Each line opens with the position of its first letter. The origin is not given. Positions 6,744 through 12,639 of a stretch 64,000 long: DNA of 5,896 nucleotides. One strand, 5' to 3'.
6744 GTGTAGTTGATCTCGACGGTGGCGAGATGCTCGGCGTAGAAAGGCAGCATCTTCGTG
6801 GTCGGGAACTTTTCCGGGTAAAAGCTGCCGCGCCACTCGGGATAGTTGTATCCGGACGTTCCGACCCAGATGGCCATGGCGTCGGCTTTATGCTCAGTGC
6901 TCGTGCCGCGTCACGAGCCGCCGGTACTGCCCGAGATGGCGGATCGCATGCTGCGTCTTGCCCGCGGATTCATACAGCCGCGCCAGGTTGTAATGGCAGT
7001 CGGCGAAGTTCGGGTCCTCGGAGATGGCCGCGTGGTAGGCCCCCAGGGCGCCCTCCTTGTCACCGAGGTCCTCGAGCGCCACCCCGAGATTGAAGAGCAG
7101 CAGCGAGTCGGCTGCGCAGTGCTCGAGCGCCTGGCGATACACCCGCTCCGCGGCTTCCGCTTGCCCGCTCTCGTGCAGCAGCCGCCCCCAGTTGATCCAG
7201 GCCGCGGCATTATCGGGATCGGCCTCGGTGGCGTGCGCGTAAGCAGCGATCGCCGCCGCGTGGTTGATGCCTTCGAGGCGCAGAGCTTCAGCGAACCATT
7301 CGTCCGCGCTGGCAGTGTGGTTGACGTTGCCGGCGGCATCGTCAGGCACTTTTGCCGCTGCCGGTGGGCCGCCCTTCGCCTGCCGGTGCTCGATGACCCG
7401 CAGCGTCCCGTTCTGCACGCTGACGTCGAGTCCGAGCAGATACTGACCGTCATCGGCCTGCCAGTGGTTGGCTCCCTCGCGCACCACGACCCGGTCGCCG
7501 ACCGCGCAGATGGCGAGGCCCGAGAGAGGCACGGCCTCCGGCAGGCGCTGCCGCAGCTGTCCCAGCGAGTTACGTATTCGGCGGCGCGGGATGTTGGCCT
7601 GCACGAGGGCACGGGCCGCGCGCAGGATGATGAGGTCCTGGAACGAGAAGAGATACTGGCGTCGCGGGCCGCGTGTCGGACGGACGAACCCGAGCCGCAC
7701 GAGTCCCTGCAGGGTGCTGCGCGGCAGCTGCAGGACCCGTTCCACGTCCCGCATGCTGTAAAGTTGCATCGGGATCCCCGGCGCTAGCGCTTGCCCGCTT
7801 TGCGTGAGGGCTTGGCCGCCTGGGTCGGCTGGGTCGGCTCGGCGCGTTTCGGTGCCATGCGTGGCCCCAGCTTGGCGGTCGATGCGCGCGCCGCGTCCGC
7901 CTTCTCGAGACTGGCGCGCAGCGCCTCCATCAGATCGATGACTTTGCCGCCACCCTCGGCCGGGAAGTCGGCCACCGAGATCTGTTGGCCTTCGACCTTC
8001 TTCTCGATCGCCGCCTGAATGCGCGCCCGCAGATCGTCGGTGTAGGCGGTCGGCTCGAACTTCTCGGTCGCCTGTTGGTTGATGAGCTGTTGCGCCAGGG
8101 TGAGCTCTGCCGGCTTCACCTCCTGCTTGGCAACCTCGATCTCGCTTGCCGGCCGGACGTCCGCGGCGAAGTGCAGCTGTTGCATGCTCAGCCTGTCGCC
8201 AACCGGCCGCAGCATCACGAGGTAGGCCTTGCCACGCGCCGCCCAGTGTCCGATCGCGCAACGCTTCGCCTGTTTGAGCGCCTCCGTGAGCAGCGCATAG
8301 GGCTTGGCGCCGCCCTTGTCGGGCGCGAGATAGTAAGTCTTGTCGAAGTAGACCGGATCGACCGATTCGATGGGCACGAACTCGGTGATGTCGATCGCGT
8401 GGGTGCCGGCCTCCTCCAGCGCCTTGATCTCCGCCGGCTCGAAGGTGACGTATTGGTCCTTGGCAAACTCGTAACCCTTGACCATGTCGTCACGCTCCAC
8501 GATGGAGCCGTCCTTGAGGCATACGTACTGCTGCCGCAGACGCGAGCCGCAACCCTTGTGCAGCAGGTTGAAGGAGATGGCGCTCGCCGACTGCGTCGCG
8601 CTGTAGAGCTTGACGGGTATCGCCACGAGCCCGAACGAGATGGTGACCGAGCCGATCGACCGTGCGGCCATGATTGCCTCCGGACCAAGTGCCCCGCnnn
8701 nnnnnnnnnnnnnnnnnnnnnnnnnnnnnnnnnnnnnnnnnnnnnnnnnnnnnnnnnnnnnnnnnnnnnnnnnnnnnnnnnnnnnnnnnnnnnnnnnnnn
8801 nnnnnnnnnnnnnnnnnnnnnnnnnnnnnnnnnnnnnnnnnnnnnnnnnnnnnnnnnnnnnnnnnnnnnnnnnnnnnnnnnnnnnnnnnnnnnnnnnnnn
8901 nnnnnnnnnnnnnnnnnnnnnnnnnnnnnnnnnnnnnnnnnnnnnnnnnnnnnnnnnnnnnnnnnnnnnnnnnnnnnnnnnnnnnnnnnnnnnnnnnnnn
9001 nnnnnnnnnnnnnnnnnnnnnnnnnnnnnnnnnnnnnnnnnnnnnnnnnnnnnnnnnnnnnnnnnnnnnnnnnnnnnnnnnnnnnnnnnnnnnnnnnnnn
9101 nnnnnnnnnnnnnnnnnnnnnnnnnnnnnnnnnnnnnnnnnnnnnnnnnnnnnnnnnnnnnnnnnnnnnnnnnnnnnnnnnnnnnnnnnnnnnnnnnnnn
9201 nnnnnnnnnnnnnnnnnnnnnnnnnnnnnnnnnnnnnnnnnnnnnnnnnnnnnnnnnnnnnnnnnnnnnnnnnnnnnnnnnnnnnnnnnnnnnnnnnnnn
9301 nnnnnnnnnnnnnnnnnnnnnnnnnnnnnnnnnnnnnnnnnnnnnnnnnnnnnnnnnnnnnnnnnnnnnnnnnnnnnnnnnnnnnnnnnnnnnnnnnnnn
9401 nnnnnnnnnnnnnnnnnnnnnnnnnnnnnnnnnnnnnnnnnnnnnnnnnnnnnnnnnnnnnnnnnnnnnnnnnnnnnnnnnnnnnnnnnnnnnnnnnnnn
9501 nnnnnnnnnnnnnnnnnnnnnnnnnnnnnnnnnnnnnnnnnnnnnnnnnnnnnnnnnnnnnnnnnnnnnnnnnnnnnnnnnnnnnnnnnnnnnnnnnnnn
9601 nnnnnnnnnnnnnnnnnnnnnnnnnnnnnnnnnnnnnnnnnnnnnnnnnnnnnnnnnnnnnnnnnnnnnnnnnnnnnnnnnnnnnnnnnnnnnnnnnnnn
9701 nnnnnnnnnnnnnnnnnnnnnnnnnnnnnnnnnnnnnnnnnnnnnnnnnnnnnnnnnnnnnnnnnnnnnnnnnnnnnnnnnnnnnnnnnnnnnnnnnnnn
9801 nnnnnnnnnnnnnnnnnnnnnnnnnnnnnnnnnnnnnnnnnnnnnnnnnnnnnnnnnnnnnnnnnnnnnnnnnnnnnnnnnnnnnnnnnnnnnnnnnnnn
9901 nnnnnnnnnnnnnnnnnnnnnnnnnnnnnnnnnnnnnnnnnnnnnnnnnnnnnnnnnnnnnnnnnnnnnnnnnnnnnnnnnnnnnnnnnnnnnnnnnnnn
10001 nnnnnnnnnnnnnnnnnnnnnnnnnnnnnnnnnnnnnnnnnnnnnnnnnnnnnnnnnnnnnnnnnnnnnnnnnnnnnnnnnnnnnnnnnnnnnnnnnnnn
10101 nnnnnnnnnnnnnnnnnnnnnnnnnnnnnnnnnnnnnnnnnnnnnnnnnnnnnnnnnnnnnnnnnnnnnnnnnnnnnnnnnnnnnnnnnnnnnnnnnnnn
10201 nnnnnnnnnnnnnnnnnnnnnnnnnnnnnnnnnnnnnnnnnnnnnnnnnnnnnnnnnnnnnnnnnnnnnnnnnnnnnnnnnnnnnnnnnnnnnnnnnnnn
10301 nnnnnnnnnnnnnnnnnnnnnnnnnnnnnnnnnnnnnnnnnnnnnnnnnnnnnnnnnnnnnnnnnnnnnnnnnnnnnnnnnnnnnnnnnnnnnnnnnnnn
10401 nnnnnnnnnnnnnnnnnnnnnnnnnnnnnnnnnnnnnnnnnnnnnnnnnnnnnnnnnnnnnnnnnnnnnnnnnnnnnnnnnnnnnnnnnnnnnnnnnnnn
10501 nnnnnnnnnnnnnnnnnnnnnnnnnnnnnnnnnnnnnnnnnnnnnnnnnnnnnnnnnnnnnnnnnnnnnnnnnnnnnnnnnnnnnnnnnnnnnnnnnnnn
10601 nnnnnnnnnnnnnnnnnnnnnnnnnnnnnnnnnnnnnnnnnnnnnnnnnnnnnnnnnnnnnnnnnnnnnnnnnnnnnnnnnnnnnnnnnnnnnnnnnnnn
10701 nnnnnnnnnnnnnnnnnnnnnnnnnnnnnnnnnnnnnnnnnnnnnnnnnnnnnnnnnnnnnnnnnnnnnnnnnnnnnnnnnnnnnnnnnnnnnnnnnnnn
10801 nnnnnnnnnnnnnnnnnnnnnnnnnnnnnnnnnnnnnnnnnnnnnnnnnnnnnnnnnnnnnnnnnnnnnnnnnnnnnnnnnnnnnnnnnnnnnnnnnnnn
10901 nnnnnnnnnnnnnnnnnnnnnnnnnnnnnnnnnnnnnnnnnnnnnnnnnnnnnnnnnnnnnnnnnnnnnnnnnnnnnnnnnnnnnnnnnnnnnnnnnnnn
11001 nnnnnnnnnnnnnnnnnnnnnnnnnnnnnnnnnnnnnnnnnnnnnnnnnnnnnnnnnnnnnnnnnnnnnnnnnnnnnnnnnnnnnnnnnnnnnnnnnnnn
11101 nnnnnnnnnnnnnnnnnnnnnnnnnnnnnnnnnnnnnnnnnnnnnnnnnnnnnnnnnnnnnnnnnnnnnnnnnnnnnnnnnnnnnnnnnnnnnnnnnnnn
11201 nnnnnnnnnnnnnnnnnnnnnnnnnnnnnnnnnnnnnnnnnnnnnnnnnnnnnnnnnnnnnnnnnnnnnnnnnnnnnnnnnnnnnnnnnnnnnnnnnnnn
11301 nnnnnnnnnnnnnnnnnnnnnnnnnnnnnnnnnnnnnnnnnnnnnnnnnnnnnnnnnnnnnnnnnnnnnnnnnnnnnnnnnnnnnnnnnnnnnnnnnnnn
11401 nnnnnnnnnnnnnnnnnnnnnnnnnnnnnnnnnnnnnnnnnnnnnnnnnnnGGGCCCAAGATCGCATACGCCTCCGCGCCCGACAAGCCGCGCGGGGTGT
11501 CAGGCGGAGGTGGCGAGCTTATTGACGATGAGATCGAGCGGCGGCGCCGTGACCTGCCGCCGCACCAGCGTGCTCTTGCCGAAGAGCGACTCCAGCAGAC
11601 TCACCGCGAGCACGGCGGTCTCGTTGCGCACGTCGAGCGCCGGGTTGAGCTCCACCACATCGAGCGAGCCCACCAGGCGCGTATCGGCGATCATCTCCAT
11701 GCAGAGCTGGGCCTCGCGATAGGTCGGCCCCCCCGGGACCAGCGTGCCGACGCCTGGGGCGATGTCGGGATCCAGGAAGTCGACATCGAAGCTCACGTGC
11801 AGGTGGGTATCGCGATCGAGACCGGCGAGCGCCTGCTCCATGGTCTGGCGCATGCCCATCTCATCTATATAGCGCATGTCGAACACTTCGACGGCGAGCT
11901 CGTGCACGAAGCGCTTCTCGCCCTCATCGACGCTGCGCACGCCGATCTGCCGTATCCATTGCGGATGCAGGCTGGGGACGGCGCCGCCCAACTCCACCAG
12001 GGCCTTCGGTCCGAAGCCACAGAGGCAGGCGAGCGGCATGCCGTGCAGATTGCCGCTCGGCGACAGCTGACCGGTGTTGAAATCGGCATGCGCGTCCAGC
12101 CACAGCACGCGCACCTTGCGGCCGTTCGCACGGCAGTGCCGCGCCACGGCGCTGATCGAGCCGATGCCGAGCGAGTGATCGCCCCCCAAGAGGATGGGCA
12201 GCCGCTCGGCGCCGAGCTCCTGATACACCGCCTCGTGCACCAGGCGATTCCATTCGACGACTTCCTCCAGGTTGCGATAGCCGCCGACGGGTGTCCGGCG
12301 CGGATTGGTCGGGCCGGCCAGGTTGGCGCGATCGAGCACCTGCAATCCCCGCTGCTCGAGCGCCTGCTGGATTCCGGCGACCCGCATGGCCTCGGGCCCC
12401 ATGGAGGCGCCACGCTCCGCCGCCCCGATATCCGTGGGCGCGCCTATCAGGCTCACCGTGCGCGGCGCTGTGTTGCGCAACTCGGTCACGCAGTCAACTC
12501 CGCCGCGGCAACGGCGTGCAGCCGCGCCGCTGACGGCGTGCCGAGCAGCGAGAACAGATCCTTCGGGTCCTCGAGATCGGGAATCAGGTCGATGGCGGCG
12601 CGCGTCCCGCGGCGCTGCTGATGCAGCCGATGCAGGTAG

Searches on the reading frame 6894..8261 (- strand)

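Call 79: search_protein_families(library=pfam, proteins=[window:6894-8261:-], max_evalue=0.00001)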
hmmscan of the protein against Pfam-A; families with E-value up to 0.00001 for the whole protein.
window:6894-8261:- (455 aa): 12 families
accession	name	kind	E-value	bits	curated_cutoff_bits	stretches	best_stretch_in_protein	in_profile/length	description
PF13431.12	TPR_17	-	1.5e-16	59.7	24.4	0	411-437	4-30/34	Tetratricopeptide repeat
PF07719.23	TPR_2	-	1.4e-13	50.2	27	0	388-418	3-33/34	Tetratricopeptide repeat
PF13414.12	TPR_11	-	2.1e-11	43.8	26.8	0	399-432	7-40/42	TPR repeat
PF00515.34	TPR_1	-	2.4e-11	43.4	27.8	0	388-419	3-34/34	Tetratricopeptide repeat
PF13181.12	TPR_8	-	2.8e-11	43.1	25.7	0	352-380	1-29/34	Tetratricopeptide repeat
PF14559.12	TPR_19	-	3e-11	43.9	25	0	333-380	6-53/68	Tetratricopeptide repeat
PF13176.12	TPR_7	-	6.2e-09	35.7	27.9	0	424-444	3-23/36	Tetratricopeptide repeat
PF13428.12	TPR_14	-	1.3e-08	35.1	23.5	0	353-393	2-42/44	Tetratricopeptide repeat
PF13174.12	TPR_6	-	3.2e-07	31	26.3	0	389-418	3-32/33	Tetratricopeptide repeat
PF13432.12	TPR_16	-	1.6e-06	28.9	32.7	0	391-440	2-51/65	Tetratricopeptide repeat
PF13411.12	MerR_1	-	1.9e-06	28.3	21.6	1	168-233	1-66/69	MerR HTH family regulatory protein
PF13424.12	TPR_12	-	4.9e-06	27.1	30.1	0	352-409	3-68/77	Tetratricopeptide repeat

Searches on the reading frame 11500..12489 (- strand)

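Call 79: search_protein_families(library=pfam, proteins=[window:11500-12489:-], max_evalue=0.00001)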
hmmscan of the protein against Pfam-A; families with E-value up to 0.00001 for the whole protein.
window:11500-12489:- (329 aa): 1 family
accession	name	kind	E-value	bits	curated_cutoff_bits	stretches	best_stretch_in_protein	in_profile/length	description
PF00491.26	Arginase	-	6.9e-76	255.8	22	1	11-303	2-279/280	Arginase family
